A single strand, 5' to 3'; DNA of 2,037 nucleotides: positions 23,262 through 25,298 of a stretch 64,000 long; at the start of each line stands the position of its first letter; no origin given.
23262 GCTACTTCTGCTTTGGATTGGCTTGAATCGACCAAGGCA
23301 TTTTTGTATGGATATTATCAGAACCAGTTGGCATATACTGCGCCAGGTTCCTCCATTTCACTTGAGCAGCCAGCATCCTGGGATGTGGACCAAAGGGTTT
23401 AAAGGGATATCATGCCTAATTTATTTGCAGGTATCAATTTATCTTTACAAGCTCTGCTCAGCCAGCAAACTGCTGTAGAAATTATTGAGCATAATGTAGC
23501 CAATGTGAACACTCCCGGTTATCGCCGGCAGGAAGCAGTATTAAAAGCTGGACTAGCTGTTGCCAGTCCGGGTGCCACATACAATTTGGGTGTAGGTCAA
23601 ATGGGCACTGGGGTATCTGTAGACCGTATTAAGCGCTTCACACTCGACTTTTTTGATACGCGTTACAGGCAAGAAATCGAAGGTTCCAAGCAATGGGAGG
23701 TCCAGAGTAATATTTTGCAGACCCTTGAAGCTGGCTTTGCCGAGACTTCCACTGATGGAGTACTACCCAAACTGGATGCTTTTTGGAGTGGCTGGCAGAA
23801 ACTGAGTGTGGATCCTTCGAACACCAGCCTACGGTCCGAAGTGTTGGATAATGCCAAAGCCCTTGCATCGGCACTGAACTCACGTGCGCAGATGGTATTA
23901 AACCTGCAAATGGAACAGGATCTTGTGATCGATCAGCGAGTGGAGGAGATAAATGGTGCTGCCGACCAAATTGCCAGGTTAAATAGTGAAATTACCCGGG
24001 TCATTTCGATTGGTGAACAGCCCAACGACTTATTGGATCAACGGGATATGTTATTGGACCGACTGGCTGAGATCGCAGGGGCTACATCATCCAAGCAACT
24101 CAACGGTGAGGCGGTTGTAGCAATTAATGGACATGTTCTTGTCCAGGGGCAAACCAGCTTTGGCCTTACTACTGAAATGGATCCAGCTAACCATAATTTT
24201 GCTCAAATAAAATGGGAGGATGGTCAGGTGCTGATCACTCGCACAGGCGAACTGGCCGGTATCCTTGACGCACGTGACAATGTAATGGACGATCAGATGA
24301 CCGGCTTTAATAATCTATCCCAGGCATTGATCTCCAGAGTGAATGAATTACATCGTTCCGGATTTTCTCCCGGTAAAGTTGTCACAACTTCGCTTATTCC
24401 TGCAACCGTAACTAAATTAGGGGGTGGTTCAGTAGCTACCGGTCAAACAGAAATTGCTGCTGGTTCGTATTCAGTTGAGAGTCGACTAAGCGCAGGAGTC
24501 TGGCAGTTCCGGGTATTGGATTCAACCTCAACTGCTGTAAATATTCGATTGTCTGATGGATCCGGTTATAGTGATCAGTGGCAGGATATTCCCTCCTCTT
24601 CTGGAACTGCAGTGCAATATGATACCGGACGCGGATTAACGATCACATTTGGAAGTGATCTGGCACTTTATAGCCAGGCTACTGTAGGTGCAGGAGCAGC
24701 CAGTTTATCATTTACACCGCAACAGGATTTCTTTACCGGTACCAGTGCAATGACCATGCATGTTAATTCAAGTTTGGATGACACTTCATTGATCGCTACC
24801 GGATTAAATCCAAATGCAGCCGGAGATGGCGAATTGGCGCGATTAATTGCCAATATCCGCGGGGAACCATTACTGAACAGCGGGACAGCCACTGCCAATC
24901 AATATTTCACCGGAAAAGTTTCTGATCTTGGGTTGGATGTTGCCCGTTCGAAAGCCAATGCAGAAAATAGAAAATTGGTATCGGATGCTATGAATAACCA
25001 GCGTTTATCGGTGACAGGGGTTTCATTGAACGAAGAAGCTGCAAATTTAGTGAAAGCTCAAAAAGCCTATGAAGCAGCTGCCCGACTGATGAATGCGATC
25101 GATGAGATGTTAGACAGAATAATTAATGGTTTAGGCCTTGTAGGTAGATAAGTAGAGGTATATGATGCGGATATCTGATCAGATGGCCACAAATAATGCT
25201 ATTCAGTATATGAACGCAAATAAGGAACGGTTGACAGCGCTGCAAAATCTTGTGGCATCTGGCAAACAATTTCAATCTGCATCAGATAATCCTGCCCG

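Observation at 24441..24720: A ~65-aa module shared by FlgK, FliD and (more distantly) both flagellins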

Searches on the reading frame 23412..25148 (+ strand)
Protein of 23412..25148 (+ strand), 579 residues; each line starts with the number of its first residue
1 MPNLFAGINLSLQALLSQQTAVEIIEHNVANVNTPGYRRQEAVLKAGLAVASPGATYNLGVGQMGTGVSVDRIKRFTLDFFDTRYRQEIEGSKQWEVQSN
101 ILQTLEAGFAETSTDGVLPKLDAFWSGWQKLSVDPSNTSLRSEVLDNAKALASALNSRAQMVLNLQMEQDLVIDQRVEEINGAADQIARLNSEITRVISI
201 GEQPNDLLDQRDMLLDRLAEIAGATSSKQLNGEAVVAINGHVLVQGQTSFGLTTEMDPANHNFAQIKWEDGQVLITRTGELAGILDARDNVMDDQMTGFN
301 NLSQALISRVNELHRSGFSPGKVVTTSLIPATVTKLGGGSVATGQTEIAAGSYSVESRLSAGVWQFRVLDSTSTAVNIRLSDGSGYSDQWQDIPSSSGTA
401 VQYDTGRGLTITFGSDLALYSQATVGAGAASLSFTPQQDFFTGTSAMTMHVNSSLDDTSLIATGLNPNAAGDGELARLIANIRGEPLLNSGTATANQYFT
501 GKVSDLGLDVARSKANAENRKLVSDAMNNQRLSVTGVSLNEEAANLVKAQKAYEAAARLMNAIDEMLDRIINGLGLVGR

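Call 7: search_protein_families(library=pfam, proteins=[window:23412-25148:+], max_evalue=1)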
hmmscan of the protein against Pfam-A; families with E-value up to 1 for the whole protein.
window:23412-25148:+ (579 aa): 5 families
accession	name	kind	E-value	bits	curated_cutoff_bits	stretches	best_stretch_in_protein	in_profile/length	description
PF22638.1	FlgK_D1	-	4.2e-49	167.7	28.6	1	103-318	2-222/233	Flagellar hook-associated protein FlgK helical domain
PF06429.18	Flg_bbr_C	-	7.9e-12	44.9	23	1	530-572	3-45/46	Flagellar basal body rod FlgEFG protein C-terminal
PF00460.25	Flg_bb_rod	-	2e-05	24.9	20.7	1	12-38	5-31/31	Flagella basal body rod protein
PF00700.27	Flagellin_C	-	0.026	15.3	23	1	495-571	7-83/86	Bacterial flagellin C-terminal helical region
PF12731.12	Mating_N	-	0.041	14.4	21.4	1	100-175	16-92/95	Mating-type protein beta 1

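Call 8: search_protein_families(library=ncbifam, proteins=[window:23412-25148:+], max_evalue=0.1)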
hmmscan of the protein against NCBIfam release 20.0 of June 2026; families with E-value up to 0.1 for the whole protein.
window:23412-25148:+ (579 aa): 24 families
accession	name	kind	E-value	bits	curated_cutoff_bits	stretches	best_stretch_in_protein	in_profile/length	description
TIGR02492.1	flgK_ends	equivalog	1.7e-89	301.2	170.75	2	7-324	2-321/437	flagellar hook-associated protein FlgK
TIGR02488.1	flgG_G_neg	equivalog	3.2e-11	43.2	252.75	2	15-56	9-52/259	flagellar basal-body rod protein FlgG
NF004242.0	PRK05682.2-1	equivalog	1.5e-07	30.6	365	2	536-572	383-419/422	flagellar hook protein FlgE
TIGR03506.1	FlgEFG_subfam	subfamily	5.2e-07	29.7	70.25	1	8-68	3-57/351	flagellar hook-basal body complex protein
NF009278.1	PRK12636.1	equivalog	6.7e-07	29.1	350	2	14-48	11-45/263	flagellar basal body rod protein FlgG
NF004241.1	PRK05682.1-5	equivalog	7e-07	28.7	469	1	13-46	10-43/446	flagellar hook protein FlgE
TIGR01395.1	FlgC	equivalog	1.2e-06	28.8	102.1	2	532-571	94-133/137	flagellar basal body rod protein FlgC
NF040922.1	flgE_Caulobact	equivalog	1.4e-06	27.6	750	2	14-60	13-59/505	flagellar hook protein FlgE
NF009275.1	PRK12632.1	equivalog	2.3e-06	28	170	1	1-46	1-46/130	flagellar basal body rod protein FlgC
TIGR01396.1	FlgB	equivalog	5.6e-06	26.6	59.05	1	10-48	7-45/131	flagellar basal body rod protein FlgB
TIGR02490.1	flgF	equivalog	1.1e-05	25.1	178.5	1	10-47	3-40/218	flagellar basal-body rod protein FlgF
NF009456.0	PRK12816.1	equivalog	1.4e-05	24.9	416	0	15-42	12-39/264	flagellar basal body rod protein FlgG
NF009332.0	PRK12690.1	equivalog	1.6e-05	24.3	288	1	20-45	17-42/239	flagellar hook-basal body complex protein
NF004238.1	PRK05682.1-1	equivalog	9.4e-05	21.8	400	1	11-74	6-64/414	flagellar hook protein FlgE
NF009282.1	PRK12642.1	equivalog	0.00053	19.4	242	1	7-43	4-40/239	flagellar basal-body rod protein FlgF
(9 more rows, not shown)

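Call 66: search_solved_structures(query=window:23412-25148:+, max_evalue=0.001, show_alignments=1)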
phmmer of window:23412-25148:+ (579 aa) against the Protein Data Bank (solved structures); distinct sequences matched with E-value up to 0.001: 9.
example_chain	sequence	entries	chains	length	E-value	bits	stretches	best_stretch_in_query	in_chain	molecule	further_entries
9go6_A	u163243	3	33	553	5.7e-28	101.2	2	8-319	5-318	Flagellar hook-associated protein 1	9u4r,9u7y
4ut1_A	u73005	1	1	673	2.5e-19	72.7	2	62-476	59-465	FLAGELLAR HOOK-ASSOCIATED PROTEIN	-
9gsx_L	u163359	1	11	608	4.2e-19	72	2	12-229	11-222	Flagellar hook-associated protein 1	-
2d4y_A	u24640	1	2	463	8.1e-19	71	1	117-546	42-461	Flagellar hook-associated protein 1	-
5xbj_A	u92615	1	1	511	1.9e-07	33.5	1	98-229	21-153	Flagellar hook-associated protein FlgK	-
6jzr_A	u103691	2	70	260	9.4e-06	27.9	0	13-68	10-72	Flagellar basal-body rod protein FlgG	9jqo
5wrh_A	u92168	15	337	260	1.5e-05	27.3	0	13-57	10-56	Flagellar basal-body rod protein FlgG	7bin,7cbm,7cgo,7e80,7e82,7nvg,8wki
8z5u_A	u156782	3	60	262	0.00027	23.1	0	530-569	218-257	Flagellar basal-body rod protein FlgG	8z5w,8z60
9yee_Ba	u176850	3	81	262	0.00027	23.1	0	530-569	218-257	Flagellar basal-body rod protein FlgG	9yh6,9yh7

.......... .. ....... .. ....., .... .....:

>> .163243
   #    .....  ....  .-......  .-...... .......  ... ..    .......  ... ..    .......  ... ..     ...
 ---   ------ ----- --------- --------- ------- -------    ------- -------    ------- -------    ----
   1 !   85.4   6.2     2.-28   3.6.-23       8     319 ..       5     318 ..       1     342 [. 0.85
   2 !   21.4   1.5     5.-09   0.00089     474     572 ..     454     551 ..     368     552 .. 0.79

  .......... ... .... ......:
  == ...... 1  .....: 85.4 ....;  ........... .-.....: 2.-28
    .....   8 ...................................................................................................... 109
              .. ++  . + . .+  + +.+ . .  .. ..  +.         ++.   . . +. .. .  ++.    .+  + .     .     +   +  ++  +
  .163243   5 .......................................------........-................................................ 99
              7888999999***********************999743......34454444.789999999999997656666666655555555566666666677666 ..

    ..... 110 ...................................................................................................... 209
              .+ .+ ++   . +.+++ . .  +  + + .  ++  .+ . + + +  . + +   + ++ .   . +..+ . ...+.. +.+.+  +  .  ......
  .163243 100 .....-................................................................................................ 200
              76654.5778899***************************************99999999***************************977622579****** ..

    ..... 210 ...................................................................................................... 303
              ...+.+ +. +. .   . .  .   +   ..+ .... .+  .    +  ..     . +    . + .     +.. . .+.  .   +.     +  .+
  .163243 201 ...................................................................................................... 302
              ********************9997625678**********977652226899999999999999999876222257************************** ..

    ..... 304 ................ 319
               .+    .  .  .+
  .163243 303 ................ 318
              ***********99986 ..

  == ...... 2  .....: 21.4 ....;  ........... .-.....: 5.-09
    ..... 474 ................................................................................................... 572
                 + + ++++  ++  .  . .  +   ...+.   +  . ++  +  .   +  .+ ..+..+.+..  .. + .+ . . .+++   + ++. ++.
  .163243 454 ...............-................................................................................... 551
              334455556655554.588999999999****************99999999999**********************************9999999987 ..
